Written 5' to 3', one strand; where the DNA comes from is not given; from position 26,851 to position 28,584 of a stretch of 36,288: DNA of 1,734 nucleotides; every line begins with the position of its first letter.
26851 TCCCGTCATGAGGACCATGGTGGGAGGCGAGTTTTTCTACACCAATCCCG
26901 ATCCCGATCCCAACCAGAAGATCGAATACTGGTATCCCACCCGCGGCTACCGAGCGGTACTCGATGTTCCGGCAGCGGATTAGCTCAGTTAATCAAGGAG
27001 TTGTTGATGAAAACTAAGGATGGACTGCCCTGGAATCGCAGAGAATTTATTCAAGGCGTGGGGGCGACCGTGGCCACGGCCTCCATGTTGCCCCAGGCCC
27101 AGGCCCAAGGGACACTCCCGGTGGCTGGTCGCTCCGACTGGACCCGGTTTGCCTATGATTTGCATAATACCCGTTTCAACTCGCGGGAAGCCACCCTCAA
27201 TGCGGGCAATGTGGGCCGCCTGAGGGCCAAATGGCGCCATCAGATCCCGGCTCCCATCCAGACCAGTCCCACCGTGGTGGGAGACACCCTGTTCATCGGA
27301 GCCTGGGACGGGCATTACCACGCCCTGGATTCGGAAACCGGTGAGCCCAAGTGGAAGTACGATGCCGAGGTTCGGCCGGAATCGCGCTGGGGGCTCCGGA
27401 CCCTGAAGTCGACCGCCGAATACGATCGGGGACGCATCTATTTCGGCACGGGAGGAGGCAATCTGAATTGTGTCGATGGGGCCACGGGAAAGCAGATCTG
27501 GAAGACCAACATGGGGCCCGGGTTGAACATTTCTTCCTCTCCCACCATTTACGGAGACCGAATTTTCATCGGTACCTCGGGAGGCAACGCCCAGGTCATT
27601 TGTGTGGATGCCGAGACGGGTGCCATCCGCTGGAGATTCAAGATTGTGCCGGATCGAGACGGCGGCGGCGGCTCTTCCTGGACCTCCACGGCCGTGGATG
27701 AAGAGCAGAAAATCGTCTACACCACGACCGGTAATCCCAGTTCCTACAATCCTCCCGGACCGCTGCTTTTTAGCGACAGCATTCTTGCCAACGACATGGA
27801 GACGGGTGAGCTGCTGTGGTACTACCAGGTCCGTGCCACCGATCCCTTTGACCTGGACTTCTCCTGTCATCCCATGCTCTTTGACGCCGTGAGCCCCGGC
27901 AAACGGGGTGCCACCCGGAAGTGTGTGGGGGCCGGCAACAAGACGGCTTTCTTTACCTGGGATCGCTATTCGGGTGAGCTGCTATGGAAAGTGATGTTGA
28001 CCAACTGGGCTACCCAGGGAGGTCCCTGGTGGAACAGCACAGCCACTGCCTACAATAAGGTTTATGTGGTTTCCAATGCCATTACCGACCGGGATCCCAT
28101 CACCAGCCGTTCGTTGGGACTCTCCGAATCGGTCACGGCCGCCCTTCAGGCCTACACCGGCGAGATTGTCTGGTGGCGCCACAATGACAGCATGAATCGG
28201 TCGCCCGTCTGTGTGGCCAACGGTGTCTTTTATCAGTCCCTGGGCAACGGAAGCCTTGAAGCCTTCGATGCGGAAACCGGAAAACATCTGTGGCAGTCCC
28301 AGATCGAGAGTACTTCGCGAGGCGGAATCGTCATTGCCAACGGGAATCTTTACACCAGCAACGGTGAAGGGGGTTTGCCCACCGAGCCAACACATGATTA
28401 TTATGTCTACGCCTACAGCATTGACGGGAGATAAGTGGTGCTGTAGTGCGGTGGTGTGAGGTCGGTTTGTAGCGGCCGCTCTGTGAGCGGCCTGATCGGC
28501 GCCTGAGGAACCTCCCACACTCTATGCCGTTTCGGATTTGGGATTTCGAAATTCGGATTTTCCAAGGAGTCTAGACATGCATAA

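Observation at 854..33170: Nine exported amidohydrolase paralogs plus a relic in 36 kb, organised with receptors and redox proteins like a PUL-type extracytoplasmic catabolic locus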

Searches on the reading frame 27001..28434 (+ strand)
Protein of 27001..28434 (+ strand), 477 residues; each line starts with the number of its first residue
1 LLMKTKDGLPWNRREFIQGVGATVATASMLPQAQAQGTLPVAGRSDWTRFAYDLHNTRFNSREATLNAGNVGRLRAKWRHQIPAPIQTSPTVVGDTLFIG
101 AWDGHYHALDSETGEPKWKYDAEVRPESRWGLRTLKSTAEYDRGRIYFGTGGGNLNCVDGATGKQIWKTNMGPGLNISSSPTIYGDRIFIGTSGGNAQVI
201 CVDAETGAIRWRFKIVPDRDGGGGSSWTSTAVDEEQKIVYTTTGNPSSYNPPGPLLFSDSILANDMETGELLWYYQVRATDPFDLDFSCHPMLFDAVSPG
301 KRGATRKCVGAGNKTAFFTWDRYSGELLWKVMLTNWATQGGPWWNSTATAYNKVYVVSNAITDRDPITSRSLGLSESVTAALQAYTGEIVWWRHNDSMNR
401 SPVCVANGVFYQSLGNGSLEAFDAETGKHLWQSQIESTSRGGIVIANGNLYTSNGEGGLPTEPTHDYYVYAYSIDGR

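Call 4: search_protein_families(library=pfam, proteins=[window:27001-28434:+], max_evalue=0.01)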
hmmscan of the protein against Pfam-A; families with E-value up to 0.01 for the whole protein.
window:27001-28434:+ (477 aa): 6 families
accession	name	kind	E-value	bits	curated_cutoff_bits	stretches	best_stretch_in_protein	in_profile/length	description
PF01011.28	PQQ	-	6.2e-41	141.2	26.7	1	47-332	1-339/595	Glucose/ethanol/alcohol dehydrogenase, beta-propeller domain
PF13360.13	PQQ_2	-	4.5e-32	112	27.6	3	137-279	27-148/233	Outer membrane protein assembly factor BamB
PF13570.13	Beta-prop_ACSF4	-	1.1e-21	78.1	133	1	75-215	40-173/329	Beta-alanine-activating enzyme, beta-propeller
PF14435.11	SUKH-4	-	0.00051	20.6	25.5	0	78-115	63-100/179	SUKH-4 immunity protein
PF25293.1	Beta-prop_EMC1_N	-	0.001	19.2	34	0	376-439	40-107/219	EMC1 N-terminal beta-propeller domain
PF23727.1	Beta-prop_FAM234A_B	-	0.0018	17.3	26.4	0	159-215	271-331/467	FAM234A/B beta-propeller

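Call 8: search_protein_families(library=ncbifam, proteins=[window:27001-28434:+], max_evalue=0.001)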
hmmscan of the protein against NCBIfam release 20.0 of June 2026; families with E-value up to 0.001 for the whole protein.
window:27001-28434:+ (477 aa): 7 families
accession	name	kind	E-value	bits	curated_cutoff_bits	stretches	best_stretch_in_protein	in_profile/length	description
TIGR03075.1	PQQ_enz_alc_DH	subfamily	1.8e-49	168.8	480.05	3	45-219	19-203/530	PQQ-dependent dehydrogenase, methanol/ethanol family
TIGR04528.1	acido_non_PQQ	subfamily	8.9e-41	140.2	650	2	45-338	4-322/493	acido-empty-quinoprotein group A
TIGR03300.1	assembly_YfgL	equivalog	4.8e-26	91.3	285.2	3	136-215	58-133/377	outer membrane protein assembly factor BamB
NF008351.0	PRK11138.1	equivalog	1.9e-25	89.2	423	3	89-214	64-187/394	outer membrane protein assembly factor BamB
TIGR03074.1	PQQ_membr_DH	subfamily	8.5e-25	86.7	832.65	2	225-334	394-507/783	membrane-bound PQQ-dependent dehydrogenase, glucose/quinate/shikimate family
NF041516.1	PA2928_fam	subfamily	1.2e-07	31.4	70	0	155-213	316-374/376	PA2928 family protein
NF053615.1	SerThrKinAfsKStmc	equivalog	2.1e-07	30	1300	0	140-244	527-627/809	protein serine/threonine kinase AfsK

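Call 33: search_solved_structures(query=window:27007-28434:+, max_evalue=0.001, show_alignments=2)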
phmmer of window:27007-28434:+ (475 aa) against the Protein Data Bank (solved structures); distinct sequences matched with E-value up to 0.001: 47.
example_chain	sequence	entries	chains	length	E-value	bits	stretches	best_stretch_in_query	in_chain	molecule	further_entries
1kb0_A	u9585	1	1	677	1.2e-28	103.6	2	40-216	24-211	quinohemoprotein alcohol dehydrogenase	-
6dam_A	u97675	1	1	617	3.8e-25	92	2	26-228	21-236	Lanthanide-dependent methanol dehydrogenase XoxF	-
1yiq_A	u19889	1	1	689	1.8e-23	86.5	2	217-328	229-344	Quinohemoprotein alcohol dehydrogenase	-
8gy2_A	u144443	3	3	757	5.9e-23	84.8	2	43-219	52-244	Alcohol dehydrogenase (quinone), dehydrogenase subunit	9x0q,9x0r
1kv9_A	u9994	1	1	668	6.7e-21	78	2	44-216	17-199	TYPE II QUINOHEMOPROTEIN ALCOHOL DEHYDROGENASE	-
4mae_A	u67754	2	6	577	3.2e-20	75.8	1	45-197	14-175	Methanol dehydrogenase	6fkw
6oc5_A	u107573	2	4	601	1.7e-18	70.1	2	18-216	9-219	Lanthanide-dependent methanol dehydrogenase XoxF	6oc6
22vi_A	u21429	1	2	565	3.8e-17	65.6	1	41-258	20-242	Quinohemoprotein alcohol dehydrogenase ADH-IIG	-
6zcw_A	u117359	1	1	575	7.6e-17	64.7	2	63-210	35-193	Quinoprotein ethanol dehydrogenase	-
6zcv_A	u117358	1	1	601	1.2e-16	64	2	63-210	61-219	Quinoprotein ethanol dehydrogenase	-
7wmd_A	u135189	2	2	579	1.7e-16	63.5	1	63-299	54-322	PQQ-dependent alcohol dehydrogenase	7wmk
1flg_A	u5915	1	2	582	1.9e-15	60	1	48-184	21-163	PROTEIN (QUINOPROTEIN ETHANOL DEHYDROGENASE)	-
7o6z_A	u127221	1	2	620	2.1e-14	56.6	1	21-218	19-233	Methanol dehydrogenase (Cytochrome c) subunit 1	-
7cqy_A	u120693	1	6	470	2.8e-14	56.2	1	135-273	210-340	Tetrathionate hydrolase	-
6l8a_A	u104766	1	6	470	4.2e-14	55.6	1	135-273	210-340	Tetrathionate hydrolase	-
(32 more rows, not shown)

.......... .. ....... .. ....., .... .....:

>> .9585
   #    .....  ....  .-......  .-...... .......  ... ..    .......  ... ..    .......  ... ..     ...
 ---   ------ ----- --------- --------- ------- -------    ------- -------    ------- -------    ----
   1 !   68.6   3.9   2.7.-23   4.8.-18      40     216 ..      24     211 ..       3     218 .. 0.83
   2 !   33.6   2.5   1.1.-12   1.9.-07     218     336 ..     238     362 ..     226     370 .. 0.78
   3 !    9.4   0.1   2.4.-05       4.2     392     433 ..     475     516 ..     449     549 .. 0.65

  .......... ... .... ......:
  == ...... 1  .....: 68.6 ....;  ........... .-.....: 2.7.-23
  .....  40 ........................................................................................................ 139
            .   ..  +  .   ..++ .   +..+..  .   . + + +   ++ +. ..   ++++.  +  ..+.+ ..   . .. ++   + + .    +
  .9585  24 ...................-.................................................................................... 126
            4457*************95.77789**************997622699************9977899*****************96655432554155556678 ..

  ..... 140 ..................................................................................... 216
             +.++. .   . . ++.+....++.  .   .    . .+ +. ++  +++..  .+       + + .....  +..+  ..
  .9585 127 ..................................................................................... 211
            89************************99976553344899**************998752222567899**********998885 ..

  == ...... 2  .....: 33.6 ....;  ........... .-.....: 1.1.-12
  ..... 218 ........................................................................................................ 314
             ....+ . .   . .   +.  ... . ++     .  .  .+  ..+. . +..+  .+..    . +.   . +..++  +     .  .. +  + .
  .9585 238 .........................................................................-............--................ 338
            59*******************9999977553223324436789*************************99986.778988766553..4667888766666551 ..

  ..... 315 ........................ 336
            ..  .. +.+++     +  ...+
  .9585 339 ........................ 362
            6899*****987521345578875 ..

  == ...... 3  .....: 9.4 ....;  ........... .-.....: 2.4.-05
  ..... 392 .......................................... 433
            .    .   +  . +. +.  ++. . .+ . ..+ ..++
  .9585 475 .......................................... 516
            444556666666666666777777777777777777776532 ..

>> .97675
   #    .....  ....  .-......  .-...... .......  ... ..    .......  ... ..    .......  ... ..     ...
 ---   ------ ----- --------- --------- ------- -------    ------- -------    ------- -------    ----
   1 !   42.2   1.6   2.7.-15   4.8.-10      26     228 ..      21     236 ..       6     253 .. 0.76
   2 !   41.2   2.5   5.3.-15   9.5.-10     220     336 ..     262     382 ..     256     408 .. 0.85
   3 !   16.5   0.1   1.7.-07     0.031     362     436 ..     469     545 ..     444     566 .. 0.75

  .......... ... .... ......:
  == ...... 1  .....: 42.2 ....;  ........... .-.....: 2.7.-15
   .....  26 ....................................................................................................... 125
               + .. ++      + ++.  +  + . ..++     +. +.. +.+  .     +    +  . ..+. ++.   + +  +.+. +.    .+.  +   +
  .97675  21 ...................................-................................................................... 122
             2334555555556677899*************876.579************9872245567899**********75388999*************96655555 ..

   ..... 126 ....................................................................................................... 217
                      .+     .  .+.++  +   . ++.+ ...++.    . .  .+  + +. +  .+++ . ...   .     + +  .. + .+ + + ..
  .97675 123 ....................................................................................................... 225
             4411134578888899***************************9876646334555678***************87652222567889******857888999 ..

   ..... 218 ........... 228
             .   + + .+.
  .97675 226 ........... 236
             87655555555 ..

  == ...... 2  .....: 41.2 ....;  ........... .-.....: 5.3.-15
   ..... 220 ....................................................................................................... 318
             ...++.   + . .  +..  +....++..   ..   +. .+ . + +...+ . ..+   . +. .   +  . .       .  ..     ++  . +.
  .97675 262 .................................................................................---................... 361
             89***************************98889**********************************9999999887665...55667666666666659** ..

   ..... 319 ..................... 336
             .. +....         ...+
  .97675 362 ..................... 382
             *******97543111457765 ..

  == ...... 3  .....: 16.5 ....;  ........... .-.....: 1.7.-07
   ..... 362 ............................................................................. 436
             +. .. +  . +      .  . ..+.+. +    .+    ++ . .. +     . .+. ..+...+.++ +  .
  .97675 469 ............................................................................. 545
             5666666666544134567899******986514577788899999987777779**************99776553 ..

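Call 38: find_homologous_proteins(query=window:27007-28434:+, max_evalue=0.00001)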
Query window:27007-28434:+ (475 aa): 1578 proteins with E <= 0.00001 among 8000 candidates; the best 120 are listed.
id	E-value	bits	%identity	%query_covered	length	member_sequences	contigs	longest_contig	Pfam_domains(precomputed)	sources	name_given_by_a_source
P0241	0.0e+0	1083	96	100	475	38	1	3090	PF01011.29,PF13360.14,PF13570.14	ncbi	-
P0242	2.2e-279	946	84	100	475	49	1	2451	PF01011.29,PF13360.14,PF13570.14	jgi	-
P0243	7.4e-263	891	78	100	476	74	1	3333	PF01011.29,PF13360.14,PF13570.14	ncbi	-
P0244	9.6e-262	887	78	100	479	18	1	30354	PF01011.29,PF13360.14,PF13570.14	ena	-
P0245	1.8e-255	867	78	100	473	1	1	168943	PF01011.29,PF13360.14,PF13570.14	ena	-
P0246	9.0e-255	864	78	100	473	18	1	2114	PF01011.29,PF13360.14,PF13570.14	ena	-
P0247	1.1e-254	864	77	100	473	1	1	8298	PF01011.29,PF13360.14,PF13570.14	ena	-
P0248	6.5e-253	858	78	99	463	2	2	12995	PF01011.29,PF13360.14,PF13570.14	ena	-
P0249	6.8e-252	855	78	99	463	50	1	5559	PF01011.29,PF13360.14,PF13570.14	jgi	-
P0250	2.9e-251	853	78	99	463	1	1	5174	PF01011.29,PF13360.14,PF13570.14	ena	-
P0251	8.6e-249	845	79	96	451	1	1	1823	PF01011.29,PF13360.14,PF13570.14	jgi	jgi:outer membrane protein assembly factor BamB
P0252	3.6e-243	826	72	100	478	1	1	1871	PF01011.29,PF13360.14,PF13570.14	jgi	jgi:polyvinyl alcohol dehydrogenase (cytochrome)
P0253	5.1e-240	816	73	100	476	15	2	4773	PF01011.29,PF13360.14,PF13570.14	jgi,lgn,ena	jgi:alcohol dehydrogenase (cytochrome c)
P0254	8.0e-239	812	72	100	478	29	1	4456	PF01011.29,PF13360.14,PF13570.14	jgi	jgi:polyvinyl alcohol dehydrogenase (cytochrome)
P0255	5.5e-238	809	78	94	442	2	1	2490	PF01011.29,PF13360.14,PF13570.14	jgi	jgi:polyvinyl alcohol dehydrogenase (cytochrome)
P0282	1.5e-146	507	50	100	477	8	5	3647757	PF01011.29,PF13360.14,PF13570.14,PF25293.2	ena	-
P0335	5.1e-118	413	44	98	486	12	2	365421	PF01011.29,PF13360.14,PF13570.14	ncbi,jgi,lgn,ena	-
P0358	3.7e-111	391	43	100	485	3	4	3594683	PF01011.29,PF13360.14,PF13570.14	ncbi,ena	-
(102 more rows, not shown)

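Call 39: find_encoding_contigs(protein=P0282, flank=8000, max_places=2)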
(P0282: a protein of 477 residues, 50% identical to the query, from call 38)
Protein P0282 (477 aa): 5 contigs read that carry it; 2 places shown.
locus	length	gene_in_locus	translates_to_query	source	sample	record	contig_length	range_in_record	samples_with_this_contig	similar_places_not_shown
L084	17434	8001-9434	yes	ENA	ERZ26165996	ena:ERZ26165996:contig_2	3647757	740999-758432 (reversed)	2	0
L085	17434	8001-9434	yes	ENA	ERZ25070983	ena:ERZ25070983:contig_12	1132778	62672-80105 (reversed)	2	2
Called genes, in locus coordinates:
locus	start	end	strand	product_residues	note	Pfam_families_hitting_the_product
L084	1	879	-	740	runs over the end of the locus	PF06452:CBM9_1 (faint), PF19313:DUF5916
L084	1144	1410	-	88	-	PF00581:Rhodanese (weak)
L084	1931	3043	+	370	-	PF00665:rve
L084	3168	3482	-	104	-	-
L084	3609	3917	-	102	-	-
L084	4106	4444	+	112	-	PF19135:DUF5818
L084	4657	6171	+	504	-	PF00732:GMC_oxred_N, PF00890:FAD_binding_2 (faint), PF01266:DAO (faint), PF05199:GMC_oxred_C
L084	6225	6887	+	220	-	-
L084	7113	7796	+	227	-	PF07876:Dabb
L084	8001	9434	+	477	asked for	PF01011:PQQ, PF13570:Beta-prop_ACSF4, PF13360:PQQ_2, PF25293:Beta-prop_EMC1_N (faint), PF13360:PQQ_2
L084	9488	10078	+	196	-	-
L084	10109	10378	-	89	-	-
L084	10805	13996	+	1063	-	PF13620:CarboxypepD_reg, PF25183:OMP_b-brl_4, PF00593:TonB_dep_Rec_b-barrel (weak)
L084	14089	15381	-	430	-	PF20091:Abhydrolase_10 (faint)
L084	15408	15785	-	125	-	-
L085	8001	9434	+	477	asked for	PF01011:PQQ, PF13570:Beta-prop_ACSF4, PF13360:PQQ_2, PF25293:Beta-prop_EMC1_N (faint), PF13360:PQQ_2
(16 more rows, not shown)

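Call 40: find_encoding_contigs(protein=P0335, flank=8000, max_places=2)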
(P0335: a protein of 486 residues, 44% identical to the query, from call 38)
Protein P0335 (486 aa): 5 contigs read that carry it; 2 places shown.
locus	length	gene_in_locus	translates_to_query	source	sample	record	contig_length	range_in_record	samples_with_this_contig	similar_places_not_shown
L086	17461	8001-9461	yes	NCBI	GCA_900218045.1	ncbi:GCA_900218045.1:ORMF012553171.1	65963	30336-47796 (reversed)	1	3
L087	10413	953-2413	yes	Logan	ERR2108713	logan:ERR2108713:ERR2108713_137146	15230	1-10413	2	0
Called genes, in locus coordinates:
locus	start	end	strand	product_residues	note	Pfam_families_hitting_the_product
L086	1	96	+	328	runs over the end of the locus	PF00389:2-Hacid_dh, PF02826:2-Hacid_dh_C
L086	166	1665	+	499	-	PF13660:DUF4147, PF05161:MOFRL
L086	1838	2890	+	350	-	PF12973:Cupin_7 (faint), PF00190:Cupin_1 (weak), PF07883:Cupin_2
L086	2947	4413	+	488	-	PF06500:FrsA-like (weak), PF12740:PETase (faint), PF02129:Peptidase_S15 (faint), PF05448:AXE1 (faint), PF01738:DLH, PF08840:BAAT_C (weak), PF01738:DLH (weak), PF12146:Hydrolase_4 (weak), +3 more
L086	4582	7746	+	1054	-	PF13620:CarboxypepD_reg, PF13715:CarbopepD_reg_2, PF25183:OMP_b-brl_4, PF00593:TonB_dep_Rec_b-barrel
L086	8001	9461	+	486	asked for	PF01011:PQQ, PF13570:Beta-prop_ACSF4, PF13360:PQQ_2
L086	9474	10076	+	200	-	-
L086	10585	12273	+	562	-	PF01979:Amidohydro_1, PF07969:Amidohydro_3 (weak)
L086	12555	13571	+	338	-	-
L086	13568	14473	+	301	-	-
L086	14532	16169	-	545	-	-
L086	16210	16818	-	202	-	PF02630:SCO1-SenC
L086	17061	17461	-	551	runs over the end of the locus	PF07732:Cu-oxidase_3, PF00394:Cu-oxidase (faint), PF07731:Cu-oxidase_2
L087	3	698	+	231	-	?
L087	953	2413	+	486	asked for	PF01011:PQQ, PF13570:Beta-prop_ACSF4, PF13360:PQQ_2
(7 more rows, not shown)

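Call 41: find_encoding_contigs(protein=P0358, flank=8000, max_places=1)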
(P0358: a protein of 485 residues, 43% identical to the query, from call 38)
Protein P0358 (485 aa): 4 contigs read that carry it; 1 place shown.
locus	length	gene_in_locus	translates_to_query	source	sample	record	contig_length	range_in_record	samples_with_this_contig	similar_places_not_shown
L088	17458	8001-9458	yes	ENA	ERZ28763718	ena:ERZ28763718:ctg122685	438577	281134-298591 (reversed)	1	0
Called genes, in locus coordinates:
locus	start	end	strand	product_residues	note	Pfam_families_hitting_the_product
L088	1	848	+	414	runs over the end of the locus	PF00872:Transposase_mut, PF10551:MULE (weak)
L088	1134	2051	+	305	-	PF01548:DEDD_Tnp_IS110, PF02371:Transposase_20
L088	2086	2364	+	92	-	PF01527:HTH_Tnp_1, PF13384:HTH_23 (weak), PF13518:HTH_28 (faint), PF13551:HTH_29 (weak)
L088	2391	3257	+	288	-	PF13276:HTH_21, PF00665:rve, PF13683:rve_3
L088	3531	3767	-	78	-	PF13276:HTH_21 (weak)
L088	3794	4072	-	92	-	PF01527:HTH_Tnp_1, PF13384:HTH_23 (weak), PF13518:HTH_28 (faint), PF13551:HTH_29 (weak)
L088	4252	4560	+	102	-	-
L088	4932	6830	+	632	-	PF07969:Amidohydro_3, PF01979:Amidohydro_1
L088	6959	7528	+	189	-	-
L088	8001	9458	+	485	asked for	PF01011:PQQ, PF13570:Beta-prop_ACSF4 (faint), PF13360:PQQ_2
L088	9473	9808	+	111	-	-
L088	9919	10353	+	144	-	-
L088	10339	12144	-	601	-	PF00009:GTP_EFTU, PF01926:MMR_HSR1 (faint), PF03144:GTP_EFTU_D2 (weak), PF22042:EF-G_D2, PF00679:EFG_C, PF21018:BipA_C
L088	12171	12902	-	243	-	PF00702:Hydrolase, PF13419:HAD_2, PF13242:Hydrolase_like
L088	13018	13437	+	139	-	PF01575:MaoC_dehydratas, PF13452:FAS1_DH_region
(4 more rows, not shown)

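Call 79: predict_structure(alignment_id=A3)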
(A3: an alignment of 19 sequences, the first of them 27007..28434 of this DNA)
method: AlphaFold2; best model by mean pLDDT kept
length: 475 residues; sequences in the alignment: 19
mean_pLDDT: 80.1   pTM: 0.83
mean pLDDT of the five models: 80.1, 79.7, 79.3, 77.6, 77.6
residues with pLDDT >= 90: 193; 70-90: 164; 50-70: 66; < 50: 52
segments of 3 or more residues with pLDDT < 50: 1-14, 16-34, 48-53, 126-130, 458-460
pLDDT, mean of each block of 10 residues (from residue 1): 37 46 42 55 58 65 93 95 86 90 92 94 60 79 89 93 94 86 90 89 96 73 80 90 65 79 94 74 79 89 91 90 93 72 86 81 53 76 95 74 93 88 96 82 91 60 82 94
secondary structure, 60 per line:
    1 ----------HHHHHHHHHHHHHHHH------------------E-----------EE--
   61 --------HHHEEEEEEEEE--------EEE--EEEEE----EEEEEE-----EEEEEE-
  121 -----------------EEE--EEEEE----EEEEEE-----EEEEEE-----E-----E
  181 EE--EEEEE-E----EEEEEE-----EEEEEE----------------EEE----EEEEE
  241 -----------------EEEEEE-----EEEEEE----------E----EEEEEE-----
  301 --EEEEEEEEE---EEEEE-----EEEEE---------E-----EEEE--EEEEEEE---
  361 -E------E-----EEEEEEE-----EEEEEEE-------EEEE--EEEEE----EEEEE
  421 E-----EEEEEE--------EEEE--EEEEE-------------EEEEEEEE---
elements in order: H11-26 E72-80 E89-91 E94-98 E103-108 E114-119 E138-140 E143-147 E152-157 E163-168 E180-182 E185-189 E196-201 E207-212 E229-231 E236-240 E258-263 E269-274 E290-295 E303-311 E315-319 E325-329 E345-348 E351-357 E375-381 E387-393 E401-404 E407-411 E416-421 E427-432 E441-444 E447-451 E465-472
